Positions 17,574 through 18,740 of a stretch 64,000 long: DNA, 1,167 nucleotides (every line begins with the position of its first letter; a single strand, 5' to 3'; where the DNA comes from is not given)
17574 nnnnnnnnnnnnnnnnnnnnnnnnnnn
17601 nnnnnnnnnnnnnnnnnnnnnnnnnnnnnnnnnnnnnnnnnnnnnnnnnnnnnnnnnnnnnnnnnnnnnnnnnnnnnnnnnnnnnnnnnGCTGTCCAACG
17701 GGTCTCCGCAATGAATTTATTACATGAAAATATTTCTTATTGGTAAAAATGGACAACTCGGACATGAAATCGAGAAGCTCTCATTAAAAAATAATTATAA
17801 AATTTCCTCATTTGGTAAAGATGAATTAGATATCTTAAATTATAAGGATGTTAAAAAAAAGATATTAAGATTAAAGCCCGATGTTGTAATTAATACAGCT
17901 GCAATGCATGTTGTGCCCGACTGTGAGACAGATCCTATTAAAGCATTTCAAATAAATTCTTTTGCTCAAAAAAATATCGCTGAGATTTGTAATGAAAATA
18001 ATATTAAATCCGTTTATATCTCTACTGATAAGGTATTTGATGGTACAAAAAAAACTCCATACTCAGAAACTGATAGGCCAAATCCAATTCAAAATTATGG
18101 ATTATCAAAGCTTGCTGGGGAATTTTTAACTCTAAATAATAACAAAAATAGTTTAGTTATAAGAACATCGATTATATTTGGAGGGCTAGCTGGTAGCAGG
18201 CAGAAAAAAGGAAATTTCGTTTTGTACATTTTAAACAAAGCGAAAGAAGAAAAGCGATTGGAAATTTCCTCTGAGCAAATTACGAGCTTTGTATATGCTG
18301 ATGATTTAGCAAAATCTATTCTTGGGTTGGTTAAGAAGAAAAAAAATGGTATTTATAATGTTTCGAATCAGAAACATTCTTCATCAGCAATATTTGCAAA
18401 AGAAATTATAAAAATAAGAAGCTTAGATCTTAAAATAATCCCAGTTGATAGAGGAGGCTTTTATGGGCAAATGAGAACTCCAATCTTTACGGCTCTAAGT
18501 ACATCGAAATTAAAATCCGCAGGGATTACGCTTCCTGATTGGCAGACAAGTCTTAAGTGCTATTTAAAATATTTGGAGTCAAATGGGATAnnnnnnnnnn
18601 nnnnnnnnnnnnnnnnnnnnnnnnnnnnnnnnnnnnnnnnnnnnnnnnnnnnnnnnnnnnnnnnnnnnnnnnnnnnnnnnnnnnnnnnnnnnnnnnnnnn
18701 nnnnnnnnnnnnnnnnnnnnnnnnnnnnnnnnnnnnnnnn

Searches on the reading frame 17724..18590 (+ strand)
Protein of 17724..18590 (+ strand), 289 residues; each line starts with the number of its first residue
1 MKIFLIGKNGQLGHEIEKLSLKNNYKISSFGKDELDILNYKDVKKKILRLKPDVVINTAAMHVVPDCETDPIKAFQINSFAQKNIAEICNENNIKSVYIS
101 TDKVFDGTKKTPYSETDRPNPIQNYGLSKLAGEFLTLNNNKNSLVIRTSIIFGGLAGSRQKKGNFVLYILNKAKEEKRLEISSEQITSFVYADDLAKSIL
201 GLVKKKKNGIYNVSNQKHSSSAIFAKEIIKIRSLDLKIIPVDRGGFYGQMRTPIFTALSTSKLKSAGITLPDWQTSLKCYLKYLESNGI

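Call 8: search_protein_families(library=pfam, proteins=[window:17724-18590:+], max_evalue=0.00001)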
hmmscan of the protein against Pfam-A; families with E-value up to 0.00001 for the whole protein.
window:17724-18590:+ (289 aa): 4 families
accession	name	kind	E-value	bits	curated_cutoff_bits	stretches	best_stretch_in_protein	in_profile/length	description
PF04321.23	RmlD_sub_bind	-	5.9e-66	222.9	27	1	1-283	1-284/287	RmlD substrate binding domain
PF01370.27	Epimerase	-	8.8e-27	94.5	20.9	1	3-213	1-239/240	NAD dependent epimerase/dehydratase family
PF16363.11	GDP_Man_Dehyd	-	1.1e-17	65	27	1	29-231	53-266/332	GDP-mannose 4,6 dehydratase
PF02719.21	Polysacc_synt_2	-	2.5e-14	53.6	20.2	1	35-191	61-204/293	Polysaccharide biosynthesis protein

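Call 9: search_protein_families(library=ncbifam, proteins=[window:17724-18590:+], max_evalue=1e-10)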
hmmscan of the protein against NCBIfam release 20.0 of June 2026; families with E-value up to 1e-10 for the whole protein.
window:17724-18590:+ (289 aa): 4 families
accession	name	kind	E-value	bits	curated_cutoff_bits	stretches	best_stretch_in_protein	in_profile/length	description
TIGR01214.1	rmlD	equivalog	1.2e-67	228.1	224.05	1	2-282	1-283/285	dTDP-4-dehydrorhamnose reductase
NF007440.0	PRK09987.1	equivalog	6.4e-28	97.9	308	1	1-282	1-291/299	dTDP-4-dehydrorhamnose reductase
TIGR01181.1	dTDP_gluc_dehyt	equivalog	2.9e-12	46.3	365.1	1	27-230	49-259/321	dTDP-glucose 4,6-dehydratase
TIGR02197.1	heptose_epim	equivalog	6e-12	45.3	274.6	1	35-229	47-257/316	ADP-glyceromanno-heptose 6-epimerase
